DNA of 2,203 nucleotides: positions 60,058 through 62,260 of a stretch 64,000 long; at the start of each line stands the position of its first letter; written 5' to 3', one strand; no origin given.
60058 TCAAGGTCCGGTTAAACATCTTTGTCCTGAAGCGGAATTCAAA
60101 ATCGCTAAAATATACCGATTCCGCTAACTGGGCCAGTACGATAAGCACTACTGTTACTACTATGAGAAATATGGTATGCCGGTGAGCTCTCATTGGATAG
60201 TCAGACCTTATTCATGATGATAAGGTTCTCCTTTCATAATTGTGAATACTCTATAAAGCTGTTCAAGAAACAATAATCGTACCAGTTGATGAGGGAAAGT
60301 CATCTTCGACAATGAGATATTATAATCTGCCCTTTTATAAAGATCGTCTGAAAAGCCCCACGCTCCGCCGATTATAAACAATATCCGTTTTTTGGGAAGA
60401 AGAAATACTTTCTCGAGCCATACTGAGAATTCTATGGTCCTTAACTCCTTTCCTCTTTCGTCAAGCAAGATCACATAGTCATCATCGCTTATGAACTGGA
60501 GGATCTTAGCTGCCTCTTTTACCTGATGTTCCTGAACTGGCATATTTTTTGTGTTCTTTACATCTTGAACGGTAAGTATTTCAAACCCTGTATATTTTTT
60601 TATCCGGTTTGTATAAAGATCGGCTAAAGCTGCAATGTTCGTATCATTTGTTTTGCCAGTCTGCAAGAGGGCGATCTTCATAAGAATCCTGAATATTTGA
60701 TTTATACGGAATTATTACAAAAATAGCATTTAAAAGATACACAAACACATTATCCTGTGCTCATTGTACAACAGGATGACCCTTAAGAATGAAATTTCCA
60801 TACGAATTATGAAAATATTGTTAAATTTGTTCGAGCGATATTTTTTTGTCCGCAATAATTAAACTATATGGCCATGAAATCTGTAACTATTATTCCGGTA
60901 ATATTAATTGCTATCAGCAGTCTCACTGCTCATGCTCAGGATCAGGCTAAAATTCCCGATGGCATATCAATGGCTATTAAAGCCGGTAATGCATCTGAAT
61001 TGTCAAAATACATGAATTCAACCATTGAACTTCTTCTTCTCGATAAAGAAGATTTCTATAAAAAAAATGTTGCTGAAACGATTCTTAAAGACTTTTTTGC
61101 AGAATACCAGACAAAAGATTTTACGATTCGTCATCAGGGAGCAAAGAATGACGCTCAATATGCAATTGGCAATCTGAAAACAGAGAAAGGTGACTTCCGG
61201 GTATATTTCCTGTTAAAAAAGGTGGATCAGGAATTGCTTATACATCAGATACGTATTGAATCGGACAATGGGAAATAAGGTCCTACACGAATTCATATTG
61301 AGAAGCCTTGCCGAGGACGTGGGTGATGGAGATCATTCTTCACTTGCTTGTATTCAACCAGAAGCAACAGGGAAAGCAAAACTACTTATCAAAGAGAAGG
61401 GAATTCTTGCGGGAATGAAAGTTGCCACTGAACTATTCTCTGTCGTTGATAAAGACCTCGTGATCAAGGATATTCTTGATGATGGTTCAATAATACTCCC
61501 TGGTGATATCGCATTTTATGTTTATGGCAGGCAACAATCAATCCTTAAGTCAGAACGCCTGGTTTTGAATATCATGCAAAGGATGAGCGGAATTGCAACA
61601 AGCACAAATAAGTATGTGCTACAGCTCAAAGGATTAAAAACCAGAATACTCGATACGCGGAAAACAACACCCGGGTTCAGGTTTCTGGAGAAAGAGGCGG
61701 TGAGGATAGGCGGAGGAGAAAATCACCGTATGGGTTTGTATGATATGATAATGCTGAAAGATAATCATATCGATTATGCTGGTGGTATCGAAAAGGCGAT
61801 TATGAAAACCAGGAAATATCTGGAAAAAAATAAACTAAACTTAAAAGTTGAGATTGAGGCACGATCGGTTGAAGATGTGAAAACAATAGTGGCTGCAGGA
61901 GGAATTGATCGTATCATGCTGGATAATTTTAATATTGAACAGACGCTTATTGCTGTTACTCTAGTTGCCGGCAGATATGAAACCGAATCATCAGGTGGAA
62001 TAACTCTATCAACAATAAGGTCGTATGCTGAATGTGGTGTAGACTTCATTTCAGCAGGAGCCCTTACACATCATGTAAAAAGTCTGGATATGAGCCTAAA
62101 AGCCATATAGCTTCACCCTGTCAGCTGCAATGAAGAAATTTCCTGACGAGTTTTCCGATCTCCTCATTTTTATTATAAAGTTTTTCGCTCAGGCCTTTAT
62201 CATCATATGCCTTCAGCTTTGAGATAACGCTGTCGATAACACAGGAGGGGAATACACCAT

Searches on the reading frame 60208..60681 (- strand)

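Call 21: search_protein_families(library=pfam, proteins=[window:60208-60681:-], max_evalue=0.001)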
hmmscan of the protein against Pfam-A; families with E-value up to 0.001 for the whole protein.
window:60208-60681:- (157 aa): 1 family
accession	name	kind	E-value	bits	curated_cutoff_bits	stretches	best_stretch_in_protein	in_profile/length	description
PF02590.22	SPOUT_MTase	-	2e-49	168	27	1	1-155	1-154/154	Predicted SPOUT methyltransferase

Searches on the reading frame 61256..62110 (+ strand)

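Call 21: search_protein_families(library=pfam, proteins=[window:61256-62110:+], max_evalue=0.001)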
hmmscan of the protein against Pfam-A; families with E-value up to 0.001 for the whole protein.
window:61256-62110:+ (284 aa): 2 families
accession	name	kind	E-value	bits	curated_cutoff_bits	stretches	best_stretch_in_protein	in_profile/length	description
PF01729.25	QRPTase_C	-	3.9e-56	189.8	23.1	1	113-282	1-169/169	Quinolinate phosphoribosyl transferase, C-terminal domain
PF02749.22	QRPTase_N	-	8.5e-15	55.2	27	1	28-111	3-82/82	Quinolinate phosphoribosyl transferase, N-terminal domain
